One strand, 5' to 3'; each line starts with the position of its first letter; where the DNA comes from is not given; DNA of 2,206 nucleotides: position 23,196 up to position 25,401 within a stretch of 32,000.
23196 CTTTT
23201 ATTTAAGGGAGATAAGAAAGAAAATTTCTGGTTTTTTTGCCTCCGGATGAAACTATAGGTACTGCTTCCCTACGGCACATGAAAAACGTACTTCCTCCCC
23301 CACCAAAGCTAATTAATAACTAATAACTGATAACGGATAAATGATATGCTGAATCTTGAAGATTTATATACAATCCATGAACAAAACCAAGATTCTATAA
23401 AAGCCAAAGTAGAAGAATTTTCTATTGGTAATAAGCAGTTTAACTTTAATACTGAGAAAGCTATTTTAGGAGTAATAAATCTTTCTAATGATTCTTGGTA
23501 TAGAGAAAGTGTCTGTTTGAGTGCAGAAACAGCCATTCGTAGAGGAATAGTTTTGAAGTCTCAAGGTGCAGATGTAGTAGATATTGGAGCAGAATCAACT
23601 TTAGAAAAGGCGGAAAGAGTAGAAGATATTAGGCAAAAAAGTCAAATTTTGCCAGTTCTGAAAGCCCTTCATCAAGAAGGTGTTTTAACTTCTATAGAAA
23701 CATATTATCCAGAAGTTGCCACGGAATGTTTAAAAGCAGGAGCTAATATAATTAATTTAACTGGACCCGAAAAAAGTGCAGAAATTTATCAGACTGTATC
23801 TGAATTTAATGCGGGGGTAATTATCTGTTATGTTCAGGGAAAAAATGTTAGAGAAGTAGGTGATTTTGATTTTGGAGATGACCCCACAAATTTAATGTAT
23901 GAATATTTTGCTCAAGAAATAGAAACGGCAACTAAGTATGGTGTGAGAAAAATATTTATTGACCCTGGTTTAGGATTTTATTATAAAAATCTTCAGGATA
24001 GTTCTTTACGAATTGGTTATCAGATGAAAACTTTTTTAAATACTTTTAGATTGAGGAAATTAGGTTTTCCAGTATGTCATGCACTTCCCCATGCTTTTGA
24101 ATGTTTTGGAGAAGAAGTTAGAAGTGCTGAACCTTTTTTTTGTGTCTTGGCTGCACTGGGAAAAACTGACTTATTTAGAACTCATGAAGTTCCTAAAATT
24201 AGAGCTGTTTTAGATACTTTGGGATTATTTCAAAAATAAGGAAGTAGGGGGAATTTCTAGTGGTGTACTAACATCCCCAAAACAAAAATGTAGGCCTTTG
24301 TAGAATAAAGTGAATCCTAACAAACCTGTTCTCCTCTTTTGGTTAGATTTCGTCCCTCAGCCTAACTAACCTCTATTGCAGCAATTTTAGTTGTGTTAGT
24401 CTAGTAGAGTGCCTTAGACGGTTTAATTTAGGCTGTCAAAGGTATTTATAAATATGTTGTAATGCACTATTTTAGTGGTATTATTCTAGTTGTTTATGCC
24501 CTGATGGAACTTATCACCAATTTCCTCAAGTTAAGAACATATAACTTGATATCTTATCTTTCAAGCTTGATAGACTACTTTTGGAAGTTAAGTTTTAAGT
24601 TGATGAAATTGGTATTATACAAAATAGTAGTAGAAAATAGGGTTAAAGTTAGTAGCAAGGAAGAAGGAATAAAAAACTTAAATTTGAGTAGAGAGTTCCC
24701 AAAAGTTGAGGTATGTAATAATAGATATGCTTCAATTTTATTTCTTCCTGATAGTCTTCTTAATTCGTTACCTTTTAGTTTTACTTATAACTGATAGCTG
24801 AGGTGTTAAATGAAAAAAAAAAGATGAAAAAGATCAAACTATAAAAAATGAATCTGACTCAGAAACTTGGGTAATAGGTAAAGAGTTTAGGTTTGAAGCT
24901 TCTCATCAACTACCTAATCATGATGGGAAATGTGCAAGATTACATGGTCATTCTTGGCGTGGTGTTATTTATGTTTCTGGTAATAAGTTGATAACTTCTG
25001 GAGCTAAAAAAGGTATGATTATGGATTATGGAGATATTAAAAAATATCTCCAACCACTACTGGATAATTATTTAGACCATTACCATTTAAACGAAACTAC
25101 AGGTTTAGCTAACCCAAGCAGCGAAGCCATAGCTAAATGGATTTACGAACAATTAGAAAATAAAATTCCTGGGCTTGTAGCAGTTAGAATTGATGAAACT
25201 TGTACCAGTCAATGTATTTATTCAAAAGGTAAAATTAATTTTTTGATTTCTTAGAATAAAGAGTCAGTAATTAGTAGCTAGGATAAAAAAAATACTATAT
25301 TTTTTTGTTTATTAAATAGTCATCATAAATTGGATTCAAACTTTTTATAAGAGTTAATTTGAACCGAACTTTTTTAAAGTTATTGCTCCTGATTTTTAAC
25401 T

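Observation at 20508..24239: Tandemly duplicated two-gene cassette: SDR reductase plus divergent DHPS-like pterin-binding protein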

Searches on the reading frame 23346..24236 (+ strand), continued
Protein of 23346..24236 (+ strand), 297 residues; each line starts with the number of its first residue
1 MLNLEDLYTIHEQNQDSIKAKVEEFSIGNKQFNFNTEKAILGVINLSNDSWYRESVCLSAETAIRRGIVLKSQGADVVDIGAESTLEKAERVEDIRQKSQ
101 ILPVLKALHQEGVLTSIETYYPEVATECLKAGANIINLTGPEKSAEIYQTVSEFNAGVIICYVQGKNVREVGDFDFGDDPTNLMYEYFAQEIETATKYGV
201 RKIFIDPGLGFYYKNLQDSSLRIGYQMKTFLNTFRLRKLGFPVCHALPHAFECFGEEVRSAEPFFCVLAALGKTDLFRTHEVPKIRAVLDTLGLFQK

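Call 99: search_protein_families(library=pfam, proteins=[L018:13385-14131:+, L018:14174-15733:+, L021:9451-10983:+, L021:2702-3781:+, L021:1231-2574:+, L021:12224-12829:-, L015:8213-8683:+, L015:6568-7635:+, L015:5685-6581:+, L015:15163-15975:+], max_evalue=0.001)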
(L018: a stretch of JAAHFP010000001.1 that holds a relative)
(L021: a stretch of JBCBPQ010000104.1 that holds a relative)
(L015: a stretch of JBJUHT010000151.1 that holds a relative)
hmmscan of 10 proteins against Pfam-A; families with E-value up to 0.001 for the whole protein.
L018:13385-14131:+ (249 aa): 7 families
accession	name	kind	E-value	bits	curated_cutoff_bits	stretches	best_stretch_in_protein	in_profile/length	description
PF00005.33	ABC_tran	-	9.1e-39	133.6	25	1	24-170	1-136/137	ABC transporter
PF13304.12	AAA_21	-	1.4e-08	35.6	27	1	112-202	204-299/304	AAA domain, putative AbiEii toxin, Type IV TA system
PF13604.12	AAA_30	-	4.4e-05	23.8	27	1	35-87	19-69/191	AAA domain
PF13401.12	AAA_22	-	0.00031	21.5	27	1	35-168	6-92/130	AAA domain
PF02463.25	SMC_N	-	0.00044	20.2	40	0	119-200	121-198/220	RecF/RecN/SMC N terminal domain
PF07728.20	AAA_5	-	0.00067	20.1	22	0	37-84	2-48/139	AAA domain (dynein-related subfamily)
PF25199.1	nSTAND_NTPase5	-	0.00091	19.5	34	0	30-67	37-75/145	Novel STAND NTPase 5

L018:14174-15733:+ (520 aa): 2 families
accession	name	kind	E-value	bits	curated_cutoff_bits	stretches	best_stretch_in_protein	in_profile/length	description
PF04069.17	OpuAC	-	4.4e-62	210.5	21.2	1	254-517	2-256/257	Substrate binding domain of ABC-type glycine betaine transport system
PF00528.27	BPD_transp_1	-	2.8e-19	70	26.4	1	46-215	1-180/184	Binding-protein-dependent transport system inner membrane component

L021:9451-10983:+ (511 aa): 2 families
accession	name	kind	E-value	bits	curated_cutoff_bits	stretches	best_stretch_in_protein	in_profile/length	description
PF04069.17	OpuAC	-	1.3e-63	215.4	21.2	1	243-506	2-256/257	Substrate binding domain of ABC-type glycine betaine transport system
PF00528.27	BPD_transp_1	-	1.4e-19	71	26.4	1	35-204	1-180/184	Binding-protein-dependent transport system inner membrane component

L021:2702-3781:+ (360 aa): 1 family
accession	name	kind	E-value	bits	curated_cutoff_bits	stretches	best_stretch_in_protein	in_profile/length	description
PF10017.15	Methyltransf_33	-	1.6e-117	392.4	23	1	56-357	3-302/304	Histidine-specific methyltransferase, SAM-dependent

L021:1231-2574:+ (448 aa): 2 families
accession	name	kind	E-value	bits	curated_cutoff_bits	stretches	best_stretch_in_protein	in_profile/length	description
PF03781.23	FGE-sulfatase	-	2.8e-69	234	23.3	1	204-447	3-254/255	Sulfatase-modifying factor enzyme 1-like domain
PF12867.12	DinB_2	-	4.6e-10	40.5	24.8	1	47-170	1-127/128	DinB superfamily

L021:12224-12829:- (201 aa): 0 families

L015:8213-8683:+ (157 aa): 3 families
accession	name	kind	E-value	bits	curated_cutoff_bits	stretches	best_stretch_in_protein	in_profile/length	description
PF00903.31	Glyoxalase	-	3.9e-10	40.6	20.6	1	40-149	3-121/121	Glyoxalase/Bleomycin resistance protein/Dioxygenase superfamily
PF12681.13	Glyoxalase_2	-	0.00036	20.9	30.1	1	44-152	6-116/118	Glyoxalase-like domain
PF22677.2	Ble-like_N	-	0.00076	19.6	24.5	0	38-73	1-37/41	Bleomycin resistance protein-like N-terminal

L015:6568-7635:+ (356 aa): 1 family
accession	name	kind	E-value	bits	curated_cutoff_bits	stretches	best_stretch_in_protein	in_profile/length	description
PF00491.26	Arginase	-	3e-48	165.1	22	1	43-332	2-256/280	Arginase family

L015:5685-6581:+ (299 aa): 3 families
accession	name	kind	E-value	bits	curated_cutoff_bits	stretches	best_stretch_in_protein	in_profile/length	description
PF06325.19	PrmA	-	3.1e-79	267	22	1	4-298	1-295/296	Ribosomal protein L11 methyltransferase (PrmA)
PF05175.20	MTS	-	2.7e-06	27.6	23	1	138-235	19-105/170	Methyltransferase small domain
PF02475.24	TRM5-TYW2_MTfase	-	0.00087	19.7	28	0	163-236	41-112/164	TRM5/TYW2 methyltransferase domain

L015:15163-15975:+ (271 aa): 1 family
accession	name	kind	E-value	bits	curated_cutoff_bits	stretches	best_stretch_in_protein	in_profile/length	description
PF00156.33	Pribosyltran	-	9.2e-22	77.5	26.3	1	101-258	5-156/158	Phosphoribosyl transferase domain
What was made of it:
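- Closest known: EgtD. Different: A separate true egtB-egtD pair exists in L021 (call 99).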

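Call 103: search_protein_families(library=pfam, proteins=[L079:4048-5496:+, L079:5590-7029:+, L079:7029-7970:+, L079:7970-8365:+, L079:8365-10005:+, L079:10981-13101:-, L079:13246-14571:-], max_evalue=0.0001)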
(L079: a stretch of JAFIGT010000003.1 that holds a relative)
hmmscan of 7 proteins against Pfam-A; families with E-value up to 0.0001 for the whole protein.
L079:4048-5496:+ (483 aa): 0 families

L079:5590-7029:+ (480 aa): 0 families

L079:7029-7970:+ (314 aa): 2 families
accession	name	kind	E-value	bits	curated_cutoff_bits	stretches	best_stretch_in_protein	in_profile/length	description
PF01545.26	Cation_efflux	-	4.8e-44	151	26.6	1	15-205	4-198/198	Cation efflux family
PF16916.11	ZT_dimer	-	1e-22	80.3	26.7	1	210-287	2-78/78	Dimerisation domain of Zinc Transporter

L079:7970-8365:+ (132 aa): 1 family
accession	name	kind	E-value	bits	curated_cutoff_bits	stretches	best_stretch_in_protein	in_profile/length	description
PF00472.26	RF-1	-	1.8e-21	76.7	35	1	17-123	7-114/116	RF-1 domain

L079:8365-10005:+ (547 aa): 2 families
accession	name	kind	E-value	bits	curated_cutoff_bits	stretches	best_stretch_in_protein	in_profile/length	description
PF04069.17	OpuAC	-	1.6e-52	179.1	21.2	1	265-526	3-256/257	Substrate binding domain of ABC-type glycine betaine transport system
PF00528.27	BPD_transp_1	-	2e-24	86.8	26.4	1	46-204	3-170/184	Binding-protein-dependent transport system inner membrane component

L079:10981-13101:- (706 aa): 1 family
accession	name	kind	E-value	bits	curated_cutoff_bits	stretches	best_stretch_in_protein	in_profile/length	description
PF03629.24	SASA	-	2.2e-15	57.3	24.8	2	130-230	3-100/226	Carbohydrate esterase, sialic acid-specific acetylesterase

L079:13246-14571:- (441 aa): 5 families
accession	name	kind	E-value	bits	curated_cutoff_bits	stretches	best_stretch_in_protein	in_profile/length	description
PF12034.13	YfbK_C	-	2.4e-73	246.6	25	1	251-438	1-183/184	Uncharacterized protein YfbK, C-terminal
PF12450.13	vWF_A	-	5.2e-23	81.3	25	1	1-56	39-94/94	von Willebrand factor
PF00092.34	VWA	-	3.6e-15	57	23.8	1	73-236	1-162/174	von Willebrand factor type A domain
PF13519.12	VWA_2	-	1.7e-14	54.8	27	1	74-180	1-106/107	von Willebrand factor type A domain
PF13768.12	VWA_3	-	1.4e-09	38.6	27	1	73-232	2-153/155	von Willebrand factor type A domain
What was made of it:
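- There are links to quaternary-amine genes (calls 99, 103).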

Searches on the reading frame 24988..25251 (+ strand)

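Call 6: search_protein_families(library=pfam, proteins=[window:24988-25251:+], max_evalue=0.01)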
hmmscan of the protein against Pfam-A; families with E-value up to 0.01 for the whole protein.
window:24988-25251:+ (88 aa): 1 family
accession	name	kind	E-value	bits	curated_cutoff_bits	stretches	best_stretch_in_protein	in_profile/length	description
PF01242.24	PTPS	-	5.8e-18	65.5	22.4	1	6-79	41-119/121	6-pyruvoyl tetrahydropterin synthase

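Call 7: search_protein_families(library=ncbifam, proteins=[window:24988-25251:+], max_evalue=0.01)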
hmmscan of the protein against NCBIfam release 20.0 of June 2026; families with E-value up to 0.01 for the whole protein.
window:24988-25251:+ (88 aa): 2 families
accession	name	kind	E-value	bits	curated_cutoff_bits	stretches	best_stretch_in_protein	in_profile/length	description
TIGR00039.1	6PTHBS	subfamily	2.1e-14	53.9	125.5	1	4-78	41-119/124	6-pyruvoyl tetrahydropterin synthase/6-carboxytetrahydropterin synthase family protein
TIGR03367.1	queuosine_QueD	equivalog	1.9e-13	50.6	89.25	1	6-57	41-91/92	6-carboxytetrahydropterin synthase QueD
